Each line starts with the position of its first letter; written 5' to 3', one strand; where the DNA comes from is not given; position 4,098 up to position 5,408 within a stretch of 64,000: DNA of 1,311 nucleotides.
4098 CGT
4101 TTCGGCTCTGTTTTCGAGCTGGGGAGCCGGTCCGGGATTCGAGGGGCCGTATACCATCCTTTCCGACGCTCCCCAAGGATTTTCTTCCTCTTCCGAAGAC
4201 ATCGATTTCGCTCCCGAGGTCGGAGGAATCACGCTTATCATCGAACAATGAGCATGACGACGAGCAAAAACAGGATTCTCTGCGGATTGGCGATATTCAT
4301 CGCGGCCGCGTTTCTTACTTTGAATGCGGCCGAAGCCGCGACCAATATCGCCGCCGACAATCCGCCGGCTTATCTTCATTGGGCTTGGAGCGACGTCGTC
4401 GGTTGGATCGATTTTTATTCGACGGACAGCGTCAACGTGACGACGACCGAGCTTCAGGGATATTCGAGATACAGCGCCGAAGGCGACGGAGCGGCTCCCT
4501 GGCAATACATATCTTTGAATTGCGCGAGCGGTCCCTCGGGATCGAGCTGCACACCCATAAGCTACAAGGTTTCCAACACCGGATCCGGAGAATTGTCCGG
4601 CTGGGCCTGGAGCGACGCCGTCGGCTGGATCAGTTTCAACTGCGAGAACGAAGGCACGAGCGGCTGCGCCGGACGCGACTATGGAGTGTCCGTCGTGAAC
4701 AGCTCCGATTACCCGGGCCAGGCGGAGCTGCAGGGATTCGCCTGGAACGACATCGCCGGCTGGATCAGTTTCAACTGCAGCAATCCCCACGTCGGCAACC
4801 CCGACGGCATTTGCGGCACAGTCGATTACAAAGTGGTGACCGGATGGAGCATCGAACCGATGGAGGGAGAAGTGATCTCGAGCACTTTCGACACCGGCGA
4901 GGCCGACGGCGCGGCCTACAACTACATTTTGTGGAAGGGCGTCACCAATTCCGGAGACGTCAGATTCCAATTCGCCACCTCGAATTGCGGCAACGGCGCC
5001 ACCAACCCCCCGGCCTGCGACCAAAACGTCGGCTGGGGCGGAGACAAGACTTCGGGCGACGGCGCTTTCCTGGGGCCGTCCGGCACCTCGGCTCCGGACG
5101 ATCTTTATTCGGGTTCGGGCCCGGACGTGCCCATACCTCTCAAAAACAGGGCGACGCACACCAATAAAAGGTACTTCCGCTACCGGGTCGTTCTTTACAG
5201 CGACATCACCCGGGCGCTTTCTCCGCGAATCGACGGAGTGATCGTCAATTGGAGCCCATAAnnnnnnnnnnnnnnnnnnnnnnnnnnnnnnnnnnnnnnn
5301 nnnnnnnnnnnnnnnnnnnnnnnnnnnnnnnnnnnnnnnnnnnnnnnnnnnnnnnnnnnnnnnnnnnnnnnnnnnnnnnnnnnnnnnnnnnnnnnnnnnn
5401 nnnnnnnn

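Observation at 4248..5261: Secreted Trp/Gly-repeat protein embedded between the pilin genes and pilMNO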

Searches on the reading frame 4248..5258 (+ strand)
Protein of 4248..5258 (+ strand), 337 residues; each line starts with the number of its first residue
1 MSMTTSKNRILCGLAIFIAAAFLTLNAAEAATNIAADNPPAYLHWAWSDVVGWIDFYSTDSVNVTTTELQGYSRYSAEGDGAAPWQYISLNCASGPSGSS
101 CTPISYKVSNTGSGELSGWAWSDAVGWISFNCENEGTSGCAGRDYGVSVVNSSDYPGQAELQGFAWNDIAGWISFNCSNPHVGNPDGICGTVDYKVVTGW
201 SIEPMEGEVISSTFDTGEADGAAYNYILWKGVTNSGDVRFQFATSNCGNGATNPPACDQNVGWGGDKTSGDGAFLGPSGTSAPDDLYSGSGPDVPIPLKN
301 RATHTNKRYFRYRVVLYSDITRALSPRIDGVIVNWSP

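Call 6: search_protein_families(library=pfam, proteins=[window:4248-5258:+], max_evalue=1)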
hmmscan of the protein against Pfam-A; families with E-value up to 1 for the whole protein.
window:4248-5258:+ (337 aa): 0 families

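Call 7: search_protein_families(library=ncbifam, proteins=[window:4248-5258:+], max_evalue=1)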
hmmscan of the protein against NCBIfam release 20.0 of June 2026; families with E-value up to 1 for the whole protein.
window:4248-5258:+ (337 aa): 0 families

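Call 8: find_homologous_proteins(query=window:4248-5258:+, max_evalue=0.001)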
Query window:4248-5258:+ (337 aa): 608 proteins with E <= 0.001 among 1637 candidates; the best 120 are listed.
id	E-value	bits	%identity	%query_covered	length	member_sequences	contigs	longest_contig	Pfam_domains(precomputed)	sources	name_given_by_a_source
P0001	3.5e-228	775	99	100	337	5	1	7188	-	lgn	-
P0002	2.0e-181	621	78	99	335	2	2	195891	-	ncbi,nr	ncbi:MAG: hypothetical protein M1586_00115 [Patescibacteria group bacterium]|nr:hypothetical protein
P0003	1.9e-167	575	72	100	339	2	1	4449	-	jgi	jgi:hypothetical protein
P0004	2.8e-165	568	74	93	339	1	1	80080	-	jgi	jgi:hypothetical protein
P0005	1.5e-161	556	68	100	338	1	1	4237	-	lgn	-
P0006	4.9e-159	547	70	95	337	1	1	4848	-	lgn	-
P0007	4.4e-100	353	51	99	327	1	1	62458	-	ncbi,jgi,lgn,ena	ncbi:MAG: hypothetical protein WC519_02585 [Parcubacteria group bacterium]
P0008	7.3e-100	353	51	97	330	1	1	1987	-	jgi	-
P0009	4.6e-99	350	50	100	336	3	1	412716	-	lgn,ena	-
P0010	9.9e-99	349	48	100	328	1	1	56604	-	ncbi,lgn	-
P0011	1.4e-97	345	47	100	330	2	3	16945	-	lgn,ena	-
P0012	7.0e-97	343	51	99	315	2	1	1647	-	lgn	-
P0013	8.3e-97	343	49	99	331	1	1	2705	-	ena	-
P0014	9.4e-97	343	50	97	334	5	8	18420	-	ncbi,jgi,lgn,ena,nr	ncbi:MAG: hypothetical protein PHS16_01990 [Candidatus Colwellbacteria bacterium]|jgi:hypothetical p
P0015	1.6e-96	342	51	97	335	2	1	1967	-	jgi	-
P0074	5.7e-62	228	42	96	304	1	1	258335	-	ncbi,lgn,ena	-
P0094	2.3e-57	213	44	87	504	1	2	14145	-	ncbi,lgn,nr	ncbi:hypothetical protein HY504_02130 [Candidatus Wolfebacteria bacterium]|nr:hypothetical protein [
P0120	1.4e-54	204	40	98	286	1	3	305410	-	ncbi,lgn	-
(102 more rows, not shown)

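Call 13: find_encoding_contigs(protein=P0009, flank=8000, max_places=2)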
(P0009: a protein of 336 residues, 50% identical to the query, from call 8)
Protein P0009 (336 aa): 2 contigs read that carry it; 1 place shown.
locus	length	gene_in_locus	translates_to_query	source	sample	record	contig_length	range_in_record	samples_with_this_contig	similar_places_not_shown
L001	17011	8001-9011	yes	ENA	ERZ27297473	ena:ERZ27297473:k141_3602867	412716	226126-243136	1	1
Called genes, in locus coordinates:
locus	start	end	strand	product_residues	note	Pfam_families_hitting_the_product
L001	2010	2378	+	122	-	PF00072:Response_reg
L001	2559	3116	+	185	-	PF07963:N_methyl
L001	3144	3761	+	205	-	PF07963:N_methyl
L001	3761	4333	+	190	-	-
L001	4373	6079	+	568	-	PF05157:MshEN, PF00437:T2SSE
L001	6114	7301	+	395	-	PF00482:T2SSF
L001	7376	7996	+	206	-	-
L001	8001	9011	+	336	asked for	-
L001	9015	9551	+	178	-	-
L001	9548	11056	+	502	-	-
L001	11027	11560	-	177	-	PF01195:Pept_tRNA_hydro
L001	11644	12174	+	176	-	PF10502:Peptidase_S26, PF00717:Peptidase_S24 (weak)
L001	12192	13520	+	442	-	PF13393:tRNA-synt_His, PF00587:tRNA-synt_2b, PF03129:HGTP_anticodon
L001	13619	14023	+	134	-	PF11969:DcpS_C, PF01230:HIT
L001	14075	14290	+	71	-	-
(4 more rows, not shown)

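Call 14: find_encoding_contigs(protein=P0120, flank=8000, max_places=2)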
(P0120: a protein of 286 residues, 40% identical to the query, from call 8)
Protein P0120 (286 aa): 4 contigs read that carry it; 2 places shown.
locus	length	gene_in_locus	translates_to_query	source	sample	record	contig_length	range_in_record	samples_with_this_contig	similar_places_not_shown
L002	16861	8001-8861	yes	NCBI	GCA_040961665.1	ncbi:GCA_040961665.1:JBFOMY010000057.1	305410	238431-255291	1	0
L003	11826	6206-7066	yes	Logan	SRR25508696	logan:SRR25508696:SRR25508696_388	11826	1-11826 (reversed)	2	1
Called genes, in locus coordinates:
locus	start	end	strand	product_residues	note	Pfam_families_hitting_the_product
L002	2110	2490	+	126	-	PF00072:Response_reg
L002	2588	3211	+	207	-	PF07963:N_methyl (weak)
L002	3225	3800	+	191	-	-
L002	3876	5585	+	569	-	PF05157:MshEN, PF00437:T2SSE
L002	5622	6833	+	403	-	PF28597:T2SSF_N (weak), PF00482:T2SSF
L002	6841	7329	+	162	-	PF07963:N_methyl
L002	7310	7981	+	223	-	-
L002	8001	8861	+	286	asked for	-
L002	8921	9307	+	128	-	-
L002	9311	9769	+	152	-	-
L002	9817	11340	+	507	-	PF11104:PilM_2 (weak)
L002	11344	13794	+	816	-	PF00133:tRNA-synt_1, PF01406:tRNA-synt_1e (faint), PF09334:tRNA-synt_1g, PF13603:tRNA-synt_1_2, PF00133:tRNA-synt_1, PF08264:Anticodon_1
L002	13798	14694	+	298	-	-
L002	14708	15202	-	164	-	PF02643:DUF192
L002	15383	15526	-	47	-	-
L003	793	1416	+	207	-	PF07963:N_methyl (weak)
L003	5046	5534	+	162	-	PF07963:N_methyl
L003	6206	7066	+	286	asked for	-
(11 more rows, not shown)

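Call 15: find_encoding_contigs(protein=P0074, flank=8000, max_places=2)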
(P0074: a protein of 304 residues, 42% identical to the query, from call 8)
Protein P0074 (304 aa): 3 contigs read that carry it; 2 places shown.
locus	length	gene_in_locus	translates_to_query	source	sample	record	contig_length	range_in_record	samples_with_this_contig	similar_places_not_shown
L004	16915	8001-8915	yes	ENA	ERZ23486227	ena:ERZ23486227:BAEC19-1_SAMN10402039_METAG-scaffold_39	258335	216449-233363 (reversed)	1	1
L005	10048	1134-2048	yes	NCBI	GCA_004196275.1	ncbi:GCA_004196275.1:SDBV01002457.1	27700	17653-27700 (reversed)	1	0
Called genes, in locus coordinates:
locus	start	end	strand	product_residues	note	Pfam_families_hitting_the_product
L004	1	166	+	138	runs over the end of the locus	PF03479:PCC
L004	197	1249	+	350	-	-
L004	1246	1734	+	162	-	PF02502:LacAB_rpiB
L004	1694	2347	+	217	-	PF00834:Ribul_P_3_epim, PF00977:His_biosynth (faint)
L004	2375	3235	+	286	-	PF13292:DXP_synthase_N, PF00456:Transketolase_N, PF00676:E1_dh (weak)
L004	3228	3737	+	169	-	PF00293:NUDIX, PF14815:NUDIX_4 (weak)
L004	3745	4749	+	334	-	PF02779:Transket_pyr, PF02780:Transketolase_C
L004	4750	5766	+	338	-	PF00294:PfkB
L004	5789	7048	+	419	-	-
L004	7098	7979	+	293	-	PF01116:F_bP_aldolase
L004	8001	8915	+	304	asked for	-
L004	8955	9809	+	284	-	PF00318:Ribosomal_S2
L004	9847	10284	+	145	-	PF00889:EF_TS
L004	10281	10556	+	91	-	-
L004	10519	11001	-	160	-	-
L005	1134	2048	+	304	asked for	-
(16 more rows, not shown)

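Call 16: find_related_loci(query=A1, collection=genome_contigs, flank=8000)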
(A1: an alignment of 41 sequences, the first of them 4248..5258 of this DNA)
Query A1 (337 aa) in genome_contigs; peptide patterns used: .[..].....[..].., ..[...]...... (x = any residue, [..] = any of these).
599 stretches matched a pattern (row limit reached: there are more); 537 encode a relative of the query (tblastn E <= 1e-3); the best 80 are kept; 80 distinct loci.
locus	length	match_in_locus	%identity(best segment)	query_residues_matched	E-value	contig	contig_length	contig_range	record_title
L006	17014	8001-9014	77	1-337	1e-180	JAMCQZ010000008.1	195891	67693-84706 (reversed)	MAG: Patescibacteria group bacterium isolate FK_Sedi_A_Bin.300 NODE_52_length_195891_cov_6.07975, whole genome shotgun s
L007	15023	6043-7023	51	3-337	2e-101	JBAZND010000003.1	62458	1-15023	MAG: Parcubacteria group bacterium isolate SO_2017_LW4_59 scaffold_1261_c1_LW137-91_2017, whole genome shotgun sequence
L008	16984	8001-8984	48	1-337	4e-101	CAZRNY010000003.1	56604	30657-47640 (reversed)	MAG TPA_asm: uncultured Candidatus Saccharibacteria bacterium isolate binchicken_co220_50 genome assembly, contig: NODE_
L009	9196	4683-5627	50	10-337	1e-97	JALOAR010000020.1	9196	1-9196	MAG: Candidatus Colwellbacteria bacterium isolate SO_2017_LW2 bin 35 scaffold_16276_c1_LW138R_2017, whole genome shotgun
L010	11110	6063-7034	49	6-337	7e-97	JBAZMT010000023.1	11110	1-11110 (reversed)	MAG: Parcubacteria group bacterium isolate SO_2017_LW4_5 scaffold_11300_c1_LW137-91_2017, whole genome shotgun sequence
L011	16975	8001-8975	49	3-337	5e-96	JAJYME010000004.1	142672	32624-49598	MAG: bacterium isolate DBS2-4.bin108 NODE_123_length_142672_cov_2.86855, whole genome shotgun sequence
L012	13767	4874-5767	52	30-337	1e-93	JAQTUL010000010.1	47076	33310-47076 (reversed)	MAG: Candidatus Colwellbacteria bacterium isolate STB_63 NODE_1554_length_47076_cov_11.084326_Sandtown_B, whole genome s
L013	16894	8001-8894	45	18-337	5e-79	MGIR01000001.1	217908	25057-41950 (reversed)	MAG: Candidatus Wolfebacteria bacterium RIFCSPLOWO2_01_FULL_45_19 rifcsplowo2_01_scaffold_133, whole genome shotgun sequ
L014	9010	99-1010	43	1-337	7e-75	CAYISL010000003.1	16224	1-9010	MAG TPA_asm: uncultured Candidatus Saccharibacteria bacterium isolate ERP119705_co5_503 genome assembly, contig: NODE_44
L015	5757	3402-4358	43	3-337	2e-74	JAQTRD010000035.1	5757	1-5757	MAG: Candidatus Colwellbacteria bacterium isolate STB_155 NODE_43074_length_5757_cov_2.125044_Sandtown_B, whole genome s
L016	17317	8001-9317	45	14-316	1e-70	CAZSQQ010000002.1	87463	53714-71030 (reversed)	MAG TPA_asm: uncultured Candidatus Saccharibacteria bacterium isolate binchicken_co227_162 genome assembly, contig: NODE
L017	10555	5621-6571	42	1-336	2e-70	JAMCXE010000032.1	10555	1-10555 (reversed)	MAG: Patescibacteria group bacterium isolate FK_Sedi_B_Bin.438 NODE_26123_length_10555_cov_2.89154, whole genome shotgun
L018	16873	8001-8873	43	1-337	2e-70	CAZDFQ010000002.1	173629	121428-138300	MAG TPA_asm: uncultured Candidatus Saccharibacteria bacterium isolate SRP093762_co1_25 genome assembly, contig: NODE_37_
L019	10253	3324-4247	45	14-337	1e-67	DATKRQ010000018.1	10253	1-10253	MAG TPA_asm: Candidatus Tyrphobacter sp. isolate SMAG_U14032 k141_1204722, whole genome shotgun sequence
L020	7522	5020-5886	42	1-336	2e-67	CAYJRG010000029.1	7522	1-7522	MAG TPA_asm: uncultured Candidatus Saccharibacteria bacterium isolate ERP125453_co1_239 genome assembly, contig: NODE_12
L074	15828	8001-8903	40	14-337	5e-56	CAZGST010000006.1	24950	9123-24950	MAG TPA_asm: uncultured Candidatus Saccharibacteria bacterium isolate SRP124282_co6_148 genome assembly, contig: NODE_24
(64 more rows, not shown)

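Call 18: predict_structure(alignment_id=A1)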
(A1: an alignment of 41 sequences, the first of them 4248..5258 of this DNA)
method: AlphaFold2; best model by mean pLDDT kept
length: 337 residues; sequences in the alignment: 41
mean_pLDDT: 89.8   pTM: 0.74
mean pLDDT of the five models: 89.8, 88.8, 88.5, 87.2, 86.3
residues with pLDDT >= 90: 235; 70-90: 86; 50-70: 13; < 50: 3
segments of 3 or more residues with pLDDT < 50: 1-3
pLDDT, mean of each block of 10 residues (from residue 1): 60 89 69 89 91 93 95 85 85 86 90 92 93 80 86 92 93 91 78 91 93 96 95 95 97 96 94 97 93 94 94 95 91 95
secondary structure, 60 per line:
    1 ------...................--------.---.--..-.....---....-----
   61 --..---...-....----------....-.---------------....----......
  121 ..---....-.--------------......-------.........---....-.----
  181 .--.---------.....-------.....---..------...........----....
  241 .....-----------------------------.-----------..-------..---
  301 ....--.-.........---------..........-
elements in order: H7-25 E44-48 E52-55 E68-70 E72-75 E86-89 E107-110 E115-122 E126-129 E146-151 E159-167 E171-174 E194-198 E206-210 E222-232 E237-245 H301-304 E309-317 E327-336

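Call 20: search_protein_representatives(alignment_id=A1)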
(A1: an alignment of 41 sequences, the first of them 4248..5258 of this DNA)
Query: 41 sequences, 317 profile positions. Proteins with E-value up to 0.001 (for the whole library): 8294; up to 1e-10: 4267; up to 1e-30: 492. The best 150 are listed.
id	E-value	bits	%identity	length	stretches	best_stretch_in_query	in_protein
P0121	3.2e-158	542.3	-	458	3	7-231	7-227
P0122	1.2e-139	481.4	-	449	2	41-317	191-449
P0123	2.9e-124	430.8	-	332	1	11-317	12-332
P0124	3.6e-115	400.9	-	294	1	12-317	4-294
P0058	8.8e-114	396.3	-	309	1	12-317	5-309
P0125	2.0e-112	391.8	-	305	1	13-317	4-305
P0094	2.1e-109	381.9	-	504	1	22-317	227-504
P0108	4.8e-108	377.5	-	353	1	14-317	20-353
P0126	5.9e-108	377.2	-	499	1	24-317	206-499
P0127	2.9e-106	371.6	-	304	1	8-317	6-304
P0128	5.6e-102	357.5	-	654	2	32-232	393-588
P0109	2.8e-99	348.7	-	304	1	3-317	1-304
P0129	2.2e-97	342.5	-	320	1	21-317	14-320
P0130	3.0e-96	338.7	-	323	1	12-317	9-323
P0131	5.8e-96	337.8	-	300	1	8-317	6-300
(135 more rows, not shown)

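Call 22: fold_search(model_id=the predicted structure, library=pdb)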
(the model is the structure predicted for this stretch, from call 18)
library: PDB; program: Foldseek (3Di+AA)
matches with E <= 10: 505; with E <= 0.001: 0
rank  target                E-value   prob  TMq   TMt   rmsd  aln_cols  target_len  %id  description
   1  7vco                  2.7e-02  0.11  0.15  0.12  18.0       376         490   13  Frischella perrara beta-fructofuranosidase (released 2022-03-09)
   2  2c26                  7.5e-02  0.12  0.14  0.18  21.2       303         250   10  Structural basis for the promiscuous specificity of the carbohydrate- binding modules from the beta-sandwich super famil (released 2005-10-18)
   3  4z14_F                8.3e-02  0.72  0.19  0.14   7.4       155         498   10  Recombinantly expressed latent aurone synthase (polyphenol oxidase) (released 2016-06-29)
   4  4d59_A                8.3e-02  0.25  0.18  0.15  17.6       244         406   13  Clostridial Cysteine protease Cwp84 C116A after propeptide cleavage (released 2015-03-04)
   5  4z14_B                8.7e-02  0.33  0.15  0.11  11.6       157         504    8  Recombinantly expressed latent aurone synthase (polyphenol oxidase) (released 2016-06-29)
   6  4npr_B                8.7e-02  0.10  0.14  0.18  16.9       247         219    9  Crystal Structure of the Family 12 Xyloglucanase from Aspergillus niveus (released 2014-12-24)
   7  9nwi_Y                9.2e-02  0.28  0.23  0.16  16.4       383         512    9  Pseudomonas phage Pa223 tail (C6 symmetry) (released 2025-08-06)
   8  4z14_C                1.1e-01  0.28  0.15  0.12  11.5       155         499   12  Recombinantly expressed latent aurone synthase (polyphenol oxidase) (released 2016-06-29)
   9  1pgs                  1.1e-01  0.08  0.13  0.13  20.0       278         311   12  THE THREE-DIMENSIONAL STRUCTURE OF PNGASE F, A GLYCOSYLASPARAGINASE FROM FLAVOBACTERIUM MENINGOSEPTICUM (released 1995-01-26)
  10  8zkk_O                1.1e-01  0.23  0.17  0.12  15.3       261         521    7  Portal-tail of Vibrio cholerae typing phage mature VP1 (released 2024-08-14)
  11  4z14_D                1.3e-01  0.25  0.15  0.11  11.8       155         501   14  Recombinantly expressed latent aurone synthase (polyphenol oxidase) (released 2016-06-29)
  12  7y1c_Y                1.3e-01  0.10  0.17  0.09  20.8       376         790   10  CryoEM structure of Klebsiella phage Kp9 tail complex applied with C6 symmetry (released 2023-06-14)
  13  4z14_H                1.4e-01  0.51  0.18  0.13   8.1       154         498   12  Recombinantly expressed latent aurone synthase (polyphenol oxidase) (released 2016-06-29)
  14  4z14_A                1.4e-01  0.51  0.17  0.12   8.9       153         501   10  Recombinantly expressed latent aurone synthase (polyphenol oxidase) (released 2016-06-29)
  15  8e4g_P                1.4e-01  0.08  0.17  0.08  21.4       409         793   10  Remodeling of the bacteriophage T7 during initial infection (released 2023-09-27)
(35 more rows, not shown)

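Call 30: search_solved_structures(query=A1, max_evalue=10, show_alignments=2)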
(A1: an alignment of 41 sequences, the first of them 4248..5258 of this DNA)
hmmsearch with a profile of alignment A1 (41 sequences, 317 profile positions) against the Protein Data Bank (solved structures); distinct sequences matched with E-value up to 10: 0.

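Call 36: find_homologous_proteins(query=P0094, max_evalue=1e-10)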
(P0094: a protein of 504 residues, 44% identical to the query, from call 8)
Query P0094 (504 aa): 931 proteins with E <= 1e-10 among 8000 candidates; the best 120 are listed.
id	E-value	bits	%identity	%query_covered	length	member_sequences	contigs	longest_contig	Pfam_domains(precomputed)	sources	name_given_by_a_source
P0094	0.0e+0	1135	100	100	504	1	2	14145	-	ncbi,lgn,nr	ncbi:hypothetical protein HY504_02130 [Candidatus Wolfebacteria bacterium]|nr:hypothetical protein [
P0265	1.4e-171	590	62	37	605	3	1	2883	-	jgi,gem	-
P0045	1.6e-140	487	69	37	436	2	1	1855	-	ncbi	-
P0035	6.5e-139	482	63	39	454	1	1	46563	-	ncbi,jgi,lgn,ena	ncbi:MAG: hypothetical protein WC461_02395 [Candidatus Paceibacterota bacterium]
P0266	2.7e-135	470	49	97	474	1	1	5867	-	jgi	-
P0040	3.2e-134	467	59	38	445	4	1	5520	-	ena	-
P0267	9.7e-133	462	65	39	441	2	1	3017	-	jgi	-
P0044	2.4e-132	460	54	40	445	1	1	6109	-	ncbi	-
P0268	7.6e-131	455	45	98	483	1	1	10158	-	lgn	-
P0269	3.8e-130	453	64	36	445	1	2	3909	-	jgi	-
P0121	2.2e-129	451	60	36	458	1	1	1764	-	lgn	-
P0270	7.1e-129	449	49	92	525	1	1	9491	-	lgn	-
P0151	2.2e-127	444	49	94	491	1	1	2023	-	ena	-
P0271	7.4e-126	439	45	98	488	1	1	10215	-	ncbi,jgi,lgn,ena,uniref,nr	ncbi:hypothetical protein COV23_01180 [Candidatus Wolfebacteria bacterium CG10_big_fil_rev_8_21_14_0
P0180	1.8e-125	438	47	97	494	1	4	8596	-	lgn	-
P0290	4.2e-109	384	52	75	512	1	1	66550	PF07963.18,PF22296.3,PF05635.18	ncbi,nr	ncbi:four helix bundle protein [Candidatus Wolfebacteria bacterium]|nr:four helix bundle protein [Ca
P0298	2.9e-106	374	51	73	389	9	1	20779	PF07963.18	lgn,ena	-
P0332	4.6e-98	347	40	97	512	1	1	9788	PF07963.18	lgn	-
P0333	6.9e-98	347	40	99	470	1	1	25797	PF07963.18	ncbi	ncbi:MAG: prepilin-type N-terminal cleavage/methylation domain-containing protein [Candidatus Paceib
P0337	1.8e-97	345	40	97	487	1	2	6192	PF07963.18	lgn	-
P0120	4.1e-97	344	58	53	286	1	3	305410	-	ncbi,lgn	-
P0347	6.8e-96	340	40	97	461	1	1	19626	PF07963.18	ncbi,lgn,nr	ncbi:MAG: prepilin-type N-terminal cleavage/methylation domain-containing protein [Candidatus Harris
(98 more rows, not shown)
